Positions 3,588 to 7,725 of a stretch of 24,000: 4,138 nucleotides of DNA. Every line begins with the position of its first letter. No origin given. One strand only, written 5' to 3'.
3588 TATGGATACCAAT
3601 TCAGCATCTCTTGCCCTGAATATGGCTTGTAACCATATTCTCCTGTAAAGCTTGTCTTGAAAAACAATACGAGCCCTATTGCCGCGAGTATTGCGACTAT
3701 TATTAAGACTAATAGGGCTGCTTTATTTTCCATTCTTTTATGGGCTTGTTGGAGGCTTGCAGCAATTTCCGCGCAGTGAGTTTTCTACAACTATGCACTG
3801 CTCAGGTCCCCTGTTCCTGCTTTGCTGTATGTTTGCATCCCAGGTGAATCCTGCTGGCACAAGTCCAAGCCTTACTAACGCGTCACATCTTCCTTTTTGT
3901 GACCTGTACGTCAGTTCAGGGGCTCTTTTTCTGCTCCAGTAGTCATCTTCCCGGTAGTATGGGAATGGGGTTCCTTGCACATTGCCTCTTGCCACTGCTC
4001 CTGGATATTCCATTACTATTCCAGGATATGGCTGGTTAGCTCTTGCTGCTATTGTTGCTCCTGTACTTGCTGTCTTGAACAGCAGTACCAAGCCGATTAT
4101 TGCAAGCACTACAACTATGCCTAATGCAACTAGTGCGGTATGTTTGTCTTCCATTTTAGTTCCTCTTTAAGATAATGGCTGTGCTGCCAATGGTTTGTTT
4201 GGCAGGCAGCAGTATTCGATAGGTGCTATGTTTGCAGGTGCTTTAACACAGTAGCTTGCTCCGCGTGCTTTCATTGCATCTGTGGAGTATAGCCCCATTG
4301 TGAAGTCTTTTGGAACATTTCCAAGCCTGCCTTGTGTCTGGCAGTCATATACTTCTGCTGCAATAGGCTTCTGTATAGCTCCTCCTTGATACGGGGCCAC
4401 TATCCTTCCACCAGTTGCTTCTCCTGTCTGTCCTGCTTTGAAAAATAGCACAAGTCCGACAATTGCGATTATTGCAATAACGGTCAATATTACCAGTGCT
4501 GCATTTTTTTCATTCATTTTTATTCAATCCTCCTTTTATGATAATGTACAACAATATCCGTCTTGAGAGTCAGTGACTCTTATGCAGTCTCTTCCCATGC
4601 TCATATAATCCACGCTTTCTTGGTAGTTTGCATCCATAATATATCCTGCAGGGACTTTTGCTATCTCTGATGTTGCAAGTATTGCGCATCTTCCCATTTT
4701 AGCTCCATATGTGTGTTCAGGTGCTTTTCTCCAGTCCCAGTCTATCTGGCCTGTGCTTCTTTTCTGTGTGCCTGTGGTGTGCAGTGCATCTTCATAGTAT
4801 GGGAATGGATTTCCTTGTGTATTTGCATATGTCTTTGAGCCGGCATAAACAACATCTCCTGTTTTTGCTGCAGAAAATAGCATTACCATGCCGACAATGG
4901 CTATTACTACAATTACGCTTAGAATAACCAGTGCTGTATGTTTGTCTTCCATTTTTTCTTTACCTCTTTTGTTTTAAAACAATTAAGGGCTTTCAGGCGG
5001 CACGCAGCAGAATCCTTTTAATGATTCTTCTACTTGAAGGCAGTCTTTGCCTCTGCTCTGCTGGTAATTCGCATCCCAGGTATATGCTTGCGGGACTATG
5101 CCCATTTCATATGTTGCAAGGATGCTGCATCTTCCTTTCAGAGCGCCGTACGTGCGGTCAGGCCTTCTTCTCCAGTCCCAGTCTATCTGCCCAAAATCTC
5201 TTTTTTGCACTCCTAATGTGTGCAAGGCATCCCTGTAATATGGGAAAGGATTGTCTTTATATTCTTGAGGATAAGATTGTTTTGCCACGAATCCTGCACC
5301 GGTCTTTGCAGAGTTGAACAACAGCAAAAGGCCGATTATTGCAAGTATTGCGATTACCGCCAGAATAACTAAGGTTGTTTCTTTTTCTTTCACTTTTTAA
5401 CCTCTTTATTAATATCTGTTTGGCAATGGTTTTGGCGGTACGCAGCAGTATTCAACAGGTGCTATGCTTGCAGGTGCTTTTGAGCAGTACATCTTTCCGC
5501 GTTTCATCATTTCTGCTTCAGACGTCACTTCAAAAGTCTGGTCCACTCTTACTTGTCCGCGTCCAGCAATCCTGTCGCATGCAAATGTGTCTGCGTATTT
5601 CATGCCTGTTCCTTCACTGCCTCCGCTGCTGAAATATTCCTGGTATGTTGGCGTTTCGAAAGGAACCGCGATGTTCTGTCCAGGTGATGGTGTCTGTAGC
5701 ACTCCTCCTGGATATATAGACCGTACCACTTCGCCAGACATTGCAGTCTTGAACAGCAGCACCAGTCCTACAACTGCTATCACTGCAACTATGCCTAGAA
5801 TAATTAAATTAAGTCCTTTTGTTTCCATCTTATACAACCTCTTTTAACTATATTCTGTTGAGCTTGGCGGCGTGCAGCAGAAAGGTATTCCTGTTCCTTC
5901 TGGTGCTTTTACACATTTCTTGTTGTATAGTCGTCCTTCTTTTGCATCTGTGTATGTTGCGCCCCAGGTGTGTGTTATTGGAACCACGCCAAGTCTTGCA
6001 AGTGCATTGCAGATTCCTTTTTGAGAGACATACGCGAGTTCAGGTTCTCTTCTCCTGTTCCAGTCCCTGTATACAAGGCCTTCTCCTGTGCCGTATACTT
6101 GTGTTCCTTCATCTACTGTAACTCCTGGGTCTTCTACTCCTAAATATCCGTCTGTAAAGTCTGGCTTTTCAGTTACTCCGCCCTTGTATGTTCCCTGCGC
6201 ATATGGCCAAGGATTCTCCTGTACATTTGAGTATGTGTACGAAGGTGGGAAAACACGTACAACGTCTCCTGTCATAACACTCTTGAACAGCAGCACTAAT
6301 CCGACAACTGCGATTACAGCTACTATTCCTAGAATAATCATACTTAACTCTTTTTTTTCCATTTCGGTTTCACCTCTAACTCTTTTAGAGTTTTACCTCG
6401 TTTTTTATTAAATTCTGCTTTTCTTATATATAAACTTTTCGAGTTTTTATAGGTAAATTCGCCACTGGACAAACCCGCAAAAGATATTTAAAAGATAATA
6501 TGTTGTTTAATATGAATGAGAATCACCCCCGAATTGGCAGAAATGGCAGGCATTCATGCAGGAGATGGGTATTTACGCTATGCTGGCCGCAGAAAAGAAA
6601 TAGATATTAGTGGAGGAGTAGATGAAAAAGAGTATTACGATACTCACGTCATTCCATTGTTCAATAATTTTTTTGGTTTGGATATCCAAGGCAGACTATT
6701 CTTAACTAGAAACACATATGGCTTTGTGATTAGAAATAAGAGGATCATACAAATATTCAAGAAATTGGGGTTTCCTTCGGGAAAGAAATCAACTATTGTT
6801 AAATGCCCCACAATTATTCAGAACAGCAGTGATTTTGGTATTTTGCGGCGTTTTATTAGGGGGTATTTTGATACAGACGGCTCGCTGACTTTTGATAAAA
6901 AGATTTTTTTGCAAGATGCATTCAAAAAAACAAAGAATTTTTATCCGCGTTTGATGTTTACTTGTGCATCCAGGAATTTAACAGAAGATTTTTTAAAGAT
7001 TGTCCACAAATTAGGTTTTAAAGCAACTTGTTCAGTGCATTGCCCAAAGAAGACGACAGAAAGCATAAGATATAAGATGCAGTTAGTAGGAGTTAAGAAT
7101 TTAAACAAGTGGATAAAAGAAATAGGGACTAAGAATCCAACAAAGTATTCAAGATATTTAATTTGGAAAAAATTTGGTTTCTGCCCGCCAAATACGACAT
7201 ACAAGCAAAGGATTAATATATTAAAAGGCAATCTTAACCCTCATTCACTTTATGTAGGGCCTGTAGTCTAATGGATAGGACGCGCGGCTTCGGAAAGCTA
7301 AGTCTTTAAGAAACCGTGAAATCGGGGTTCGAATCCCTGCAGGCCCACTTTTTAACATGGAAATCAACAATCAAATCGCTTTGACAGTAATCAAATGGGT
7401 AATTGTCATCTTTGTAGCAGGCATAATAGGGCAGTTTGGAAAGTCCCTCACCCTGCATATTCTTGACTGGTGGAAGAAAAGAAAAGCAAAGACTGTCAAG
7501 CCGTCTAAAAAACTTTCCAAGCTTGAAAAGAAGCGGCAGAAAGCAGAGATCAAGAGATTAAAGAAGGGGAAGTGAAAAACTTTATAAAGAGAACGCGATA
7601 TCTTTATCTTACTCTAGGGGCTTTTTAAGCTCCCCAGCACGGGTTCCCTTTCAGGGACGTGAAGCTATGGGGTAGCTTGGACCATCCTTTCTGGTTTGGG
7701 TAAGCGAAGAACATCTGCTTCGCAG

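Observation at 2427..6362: Nine-gene tandem array of a small anchored four-Cys protein family I cannot assign to any family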

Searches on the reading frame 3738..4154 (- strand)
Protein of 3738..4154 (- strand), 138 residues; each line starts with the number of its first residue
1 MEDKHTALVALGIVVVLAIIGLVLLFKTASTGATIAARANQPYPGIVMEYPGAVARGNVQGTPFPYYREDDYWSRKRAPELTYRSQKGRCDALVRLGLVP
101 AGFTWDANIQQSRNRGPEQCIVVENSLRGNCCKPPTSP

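Call 4: search_protein_families(library=pfam, max_evalue=1, proteins=[window:3738-4154:-])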
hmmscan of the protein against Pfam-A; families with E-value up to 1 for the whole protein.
window:3738-4154:- (138 aa): 2 families
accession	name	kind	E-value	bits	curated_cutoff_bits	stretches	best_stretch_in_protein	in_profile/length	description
PF10717.14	ODV-E18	-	0.078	13.3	28.1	1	11-35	28-53/87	Occlusion-derived virus envelope protein ODV-E18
PF05102.17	Holin_BlyA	-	0.3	11.5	27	1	6-27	16-37/61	holin, BlyA family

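Call 21: search_protein_families(library=ncbifam, max_evalue=1, proteins=[window:3738-4154:-])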
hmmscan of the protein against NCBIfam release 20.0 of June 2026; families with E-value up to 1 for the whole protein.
window:3738-4154:- (138 aa): 2 families
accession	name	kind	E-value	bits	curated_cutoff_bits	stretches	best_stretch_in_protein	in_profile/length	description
TIGR01606.1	holin_BlyA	equivalog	0.034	14.1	52.85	1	6-27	16-37/63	BlyA family holin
NF049871.2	cytotoxin_MakA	exception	0.079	11.9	320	1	7-60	191-238/354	alpha-pore-forming cytotoxin MakA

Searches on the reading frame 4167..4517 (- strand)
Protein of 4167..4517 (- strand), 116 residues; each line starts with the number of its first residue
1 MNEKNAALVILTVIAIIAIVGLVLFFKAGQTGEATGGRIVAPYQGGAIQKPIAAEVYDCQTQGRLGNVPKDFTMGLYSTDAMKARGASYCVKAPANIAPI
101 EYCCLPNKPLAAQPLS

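Call 4: search_protein_families(library=pfam, max_evalue=1, proteins=[window:4167-4517:-])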
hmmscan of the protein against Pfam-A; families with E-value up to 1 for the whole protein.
window:4167-4517:- (116 aa): 1 family
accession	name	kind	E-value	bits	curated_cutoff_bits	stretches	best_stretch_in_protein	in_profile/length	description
PF10717.14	ODV-E18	-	0.16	12.3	28.1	1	6-37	26-55/87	Occlusion-derived virus envelope protein ODV-E18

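Call 21: search_protein_families(library=ncbifam, max_evalue=1, proteins=[window:4167-4517:-])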
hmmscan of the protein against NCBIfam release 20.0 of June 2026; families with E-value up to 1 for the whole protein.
window:4167-4517:- (116 aa): 2 families
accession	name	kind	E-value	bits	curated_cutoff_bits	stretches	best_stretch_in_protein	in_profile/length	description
NF033512.1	T2SS_chap_CpaB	equivalog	0.11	12.4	90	1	4-35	1-34/206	metalloprotease secretion chaperone CpaB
NF045534.1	small_EYxxD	equivalog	0.26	11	29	1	9-25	11-27/37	EYxxD motif small membrane protein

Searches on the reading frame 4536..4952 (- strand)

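Call 4: search_protein_families(library=pfam, max_evalue=1, proteins=[window:4536-4952:-])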
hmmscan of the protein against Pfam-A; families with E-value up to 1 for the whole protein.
window:4536-4952:- (138 aa): 1 family
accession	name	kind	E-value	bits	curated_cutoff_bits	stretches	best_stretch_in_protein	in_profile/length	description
PF21481.3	DIKK1-2-4_C-subdom1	-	0.28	11.7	27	1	120-135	2-17/30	Dickkopf-related protein 1/2/4, C-terminal subdomain 1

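Call 21: search_protein_families(library=ncbifam, max_evalue=1, proteins=[window:4536-4952:-])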
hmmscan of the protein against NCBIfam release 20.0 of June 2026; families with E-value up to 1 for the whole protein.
window:4536-4952:- (138 aa): 1 family
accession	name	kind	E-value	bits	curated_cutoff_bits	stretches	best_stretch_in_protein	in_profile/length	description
TIGR01165.1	cbiN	subfamily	0.14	12.4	104.85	1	1-45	1-42/91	cobalt ECF transporter S component CbiN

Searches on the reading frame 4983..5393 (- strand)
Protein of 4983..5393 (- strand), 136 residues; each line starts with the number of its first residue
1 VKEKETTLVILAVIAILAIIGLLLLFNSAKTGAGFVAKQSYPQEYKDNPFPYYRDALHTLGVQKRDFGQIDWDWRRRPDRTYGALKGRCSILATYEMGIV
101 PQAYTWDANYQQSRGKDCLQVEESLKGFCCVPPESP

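Call 4: search_protein_families(library=pfam, max_evalue=1, proteins=[window:4983-5393:-])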
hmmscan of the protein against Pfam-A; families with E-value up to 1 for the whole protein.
window:4983-5393:- (136 aa): 1 family
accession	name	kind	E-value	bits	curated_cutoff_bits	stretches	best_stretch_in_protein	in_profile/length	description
PF24548.1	EF_EFCAB10_C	-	0.14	12.3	32.5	1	52-66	22-36/60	EFCAB10, C-terminal EF-hand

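Call 21: search_protein_families(library=ncbifam, max_evalue=1, proteins=[window:4983-5393:-])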
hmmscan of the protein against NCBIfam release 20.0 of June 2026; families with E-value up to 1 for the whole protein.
window:4983-5393:- (136 aa): 0 families

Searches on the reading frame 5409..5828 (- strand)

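Call 4: search_protein_families(library=pfam, max_evalue=1, proteins=[window:5409-5828:-])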
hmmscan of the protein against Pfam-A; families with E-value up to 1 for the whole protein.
window:5409-5828:- (139 aa): 2 families
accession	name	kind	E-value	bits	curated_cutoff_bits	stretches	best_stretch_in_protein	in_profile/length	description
PF02069.22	Metallothio_Pro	-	0.19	12.4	33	1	101-123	16-38/51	Prokaryotic metallothionein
PF12704.14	MacB_PCD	-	0.31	11.7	27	1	9-44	8-40/207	MacB-like periplasmic core domain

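Call 21: search_protein_families(library=ncbifam, max_evalue=1, proteins=[window:5409-5828:-])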
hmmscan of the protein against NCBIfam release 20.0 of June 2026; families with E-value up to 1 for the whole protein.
window:5409-5828:- (139 aa): 1 family
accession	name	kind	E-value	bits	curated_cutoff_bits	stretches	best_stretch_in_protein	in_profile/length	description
TIGR01606.1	holin_BlyA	equivalog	0.074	13.1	52.85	1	6-28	16-38/63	BlyA family holin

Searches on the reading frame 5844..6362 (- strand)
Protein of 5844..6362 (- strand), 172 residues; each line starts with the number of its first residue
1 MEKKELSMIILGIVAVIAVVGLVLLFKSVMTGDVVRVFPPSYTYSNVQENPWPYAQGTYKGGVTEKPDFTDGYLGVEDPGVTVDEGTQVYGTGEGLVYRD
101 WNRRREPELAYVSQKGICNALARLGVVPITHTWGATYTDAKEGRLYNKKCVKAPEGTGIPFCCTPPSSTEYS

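Call 4: search_protein_families(library=pfam, max_evalue=1, proteins=[window:5844-6362:-])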
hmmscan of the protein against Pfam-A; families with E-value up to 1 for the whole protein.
window:5844-6362:- (172 aa): 1 family
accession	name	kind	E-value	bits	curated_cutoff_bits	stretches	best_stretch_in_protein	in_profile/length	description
PF04289.18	DUF447_N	-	0.13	12.7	24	1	34-58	28-52/114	Protein of unknown function (DUF447) N-terminal domain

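Call 21: search_protein_families(library=ncbifam, max_evalue=1, proteins=[window:5844-6362:-])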
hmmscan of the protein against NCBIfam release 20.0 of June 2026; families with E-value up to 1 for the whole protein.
window:5844-6362:- (172 aa): 1 family
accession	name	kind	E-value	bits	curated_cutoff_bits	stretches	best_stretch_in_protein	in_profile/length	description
TIGR01606.1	holin_BlyA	equivalog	0.48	10.5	52.85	1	5-30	15-40/63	BlyA family holin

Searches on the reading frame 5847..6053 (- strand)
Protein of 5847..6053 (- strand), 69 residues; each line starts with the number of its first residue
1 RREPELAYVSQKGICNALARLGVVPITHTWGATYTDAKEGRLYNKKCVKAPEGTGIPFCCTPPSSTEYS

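Call 27: search_protein_representatives(alignment_id=A2)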
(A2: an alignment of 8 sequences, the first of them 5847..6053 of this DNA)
Query: 8 sequences, 69 profile positions. Proteins with E-value up to 0.001 (for the whole library): 21; up to 1e-10: 10; up to 1e-30: 0. The best 21 are listed.
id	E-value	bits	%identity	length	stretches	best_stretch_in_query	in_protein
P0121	1.7e-21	92.0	-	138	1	1-66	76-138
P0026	1.2e-20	89.3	-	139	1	1-68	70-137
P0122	4.7e-19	84.2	-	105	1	2-64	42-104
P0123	6.2e-17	77.4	-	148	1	1-66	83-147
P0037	4.8e-14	68.2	-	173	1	2-69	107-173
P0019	1.1e-12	63.9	-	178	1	1-65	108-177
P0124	2.1e-12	62.9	-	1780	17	10-28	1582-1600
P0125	4.5e-12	61.9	-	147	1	2-62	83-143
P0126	5.9e-12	61.5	-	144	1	2-66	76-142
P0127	6.7e-12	61.3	-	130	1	2-65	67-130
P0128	1.6e-09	53.7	-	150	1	2-65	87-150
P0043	5.5e-08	48.8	-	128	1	14-62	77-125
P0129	7.7e-08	48.3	-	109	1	14-65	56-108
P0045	1.2e-07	47.7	-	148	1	14-65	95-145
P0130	3.4e-06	43.0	-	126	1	7-65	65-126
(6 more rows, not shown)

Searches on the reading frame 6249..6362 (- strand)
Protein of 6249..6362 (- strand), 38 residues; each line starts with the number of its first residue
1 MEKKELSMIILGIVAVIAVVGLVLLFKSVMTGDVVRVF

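Call 82: search_solved_structures(query=A6, max_evalue=10, show_alignments=3)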
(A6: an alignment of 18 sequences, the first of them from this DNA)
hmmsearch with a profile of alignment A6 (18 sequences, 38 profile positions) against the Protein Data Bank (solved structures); distinct sequences matched with E-value up to 10: 13.
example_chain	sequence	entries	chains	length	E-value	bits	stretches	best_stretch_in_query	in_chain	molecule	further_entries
8fhs_A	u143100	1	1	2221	0.36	13.2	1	5-25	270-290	Voltage-dependent L-type calcium channel subunit alpha-1C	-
8we6_A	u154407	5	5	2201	0.4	13.1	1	5-25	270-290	Voltage-dependent L-type calcium channel subunit alpha-1C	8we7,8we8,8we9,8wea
8hlp_A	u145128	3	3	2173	0.4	13.1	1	5-25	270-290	Voltage-dependent L-type calcium channel subunit alpha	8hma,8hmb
7uhf_A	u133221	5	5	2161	1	11.8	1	5-24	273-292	Voltage-dependent L-type calcium channel subunit alpha-1D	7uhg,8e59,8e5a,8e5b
6mui_A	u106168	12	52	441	1.7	11.1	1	7-27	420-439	E1 | Spike glycoprotein E1 | E1 glycoprotein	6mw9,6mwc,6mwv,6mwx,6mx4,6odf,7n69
8ufa_A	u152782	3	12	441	1.7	11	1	7-27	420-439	E1 protein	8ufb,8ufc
6xo4_A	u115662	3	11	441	1.7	11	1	7-27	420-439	Togavirin | Envelope glycoprotein E1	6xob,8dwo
8ua4_A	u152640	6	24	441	1.7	11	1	7-27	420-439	Envelope glycoprotein E1 | Spike glycoprotein E1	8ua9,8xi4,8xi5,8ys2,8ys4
8eoi_K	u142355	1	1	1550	5.9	9.3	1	5-25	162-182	Voltage-dependent L-type calcium channel subunit alpha-1C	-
8eog_K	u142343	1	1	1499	6.3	9.3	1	5-25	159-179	Isoform 20 of Voltage-dependent L-type calcium channel subunit alpha-1C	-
6byo_A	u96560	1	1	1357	7.2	9.1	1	5-29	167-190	Voltage-dependent L-type calcium channel subunit alpha-1S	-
8fd7_K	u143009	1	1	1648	8.2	8.9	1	5-25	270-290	Voltage-dependent L-type calcium channel subunit alpha-1C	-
6jpa_A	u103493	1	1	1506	9.5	8.7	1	5-29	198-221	Voltage-dependent L-type calcium channel subunit alpha-1S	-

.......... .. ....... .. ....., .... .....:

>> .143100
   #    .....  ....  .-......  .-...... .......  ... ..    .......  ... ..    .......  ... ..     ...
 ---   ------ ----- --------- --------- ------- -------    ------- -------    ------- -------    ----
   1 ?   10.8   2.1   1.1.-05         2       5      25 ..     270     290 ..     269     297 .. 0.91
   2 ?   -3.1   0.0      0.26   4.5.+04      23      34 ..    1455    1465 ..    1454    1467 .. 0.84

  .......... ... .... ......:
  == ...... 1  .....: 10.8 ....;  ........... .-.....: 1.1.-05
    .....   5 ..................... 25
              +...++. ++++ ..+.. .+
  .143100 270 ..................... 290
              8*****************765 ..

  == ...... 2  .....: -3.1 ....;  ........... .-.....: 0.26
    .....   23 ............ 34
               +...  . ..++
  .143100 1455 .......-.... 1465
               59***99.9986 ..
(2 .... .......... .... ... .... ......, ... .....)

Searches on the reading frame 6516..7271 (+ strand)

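Call 35: search_protein_families(library=pfam, max_evalue=0.01, proteins=[window:6516-7271:+])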
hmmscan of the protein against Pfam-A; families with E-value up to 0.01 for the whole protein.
window:6516-7271:+ (251 aa): 1 family
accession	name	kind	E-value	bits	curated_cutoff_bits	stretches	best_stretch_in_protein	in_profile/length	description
PF14528.11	LAGLIDADG_3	-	1.8e-08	35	22.5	1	110-204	3-82/82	LAGLIDADG-like domain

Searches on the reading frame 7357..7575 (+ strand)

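Call 35: search_protein_families(library=pfam, max_evalue=0.01, proteins=[window:7357-7575:+])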
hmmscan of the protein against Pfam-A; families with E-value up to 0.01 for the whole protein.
window:7357-7575:+ (72 aa): 0 families

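Call 84: search_protein_families(library=pfam, max_evalue=1, proteins=[window:7357-7575:+])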
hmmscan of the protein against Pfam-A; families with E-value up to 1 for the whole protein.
window:7357-7575:+ (72 aa): 1 family
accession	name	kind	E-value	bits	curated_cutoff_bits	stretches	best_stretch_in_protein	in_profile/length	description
PF03006.26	HlyIII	-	0.016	15.3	26.2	1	12-46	40-74/224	Haemolysin-III related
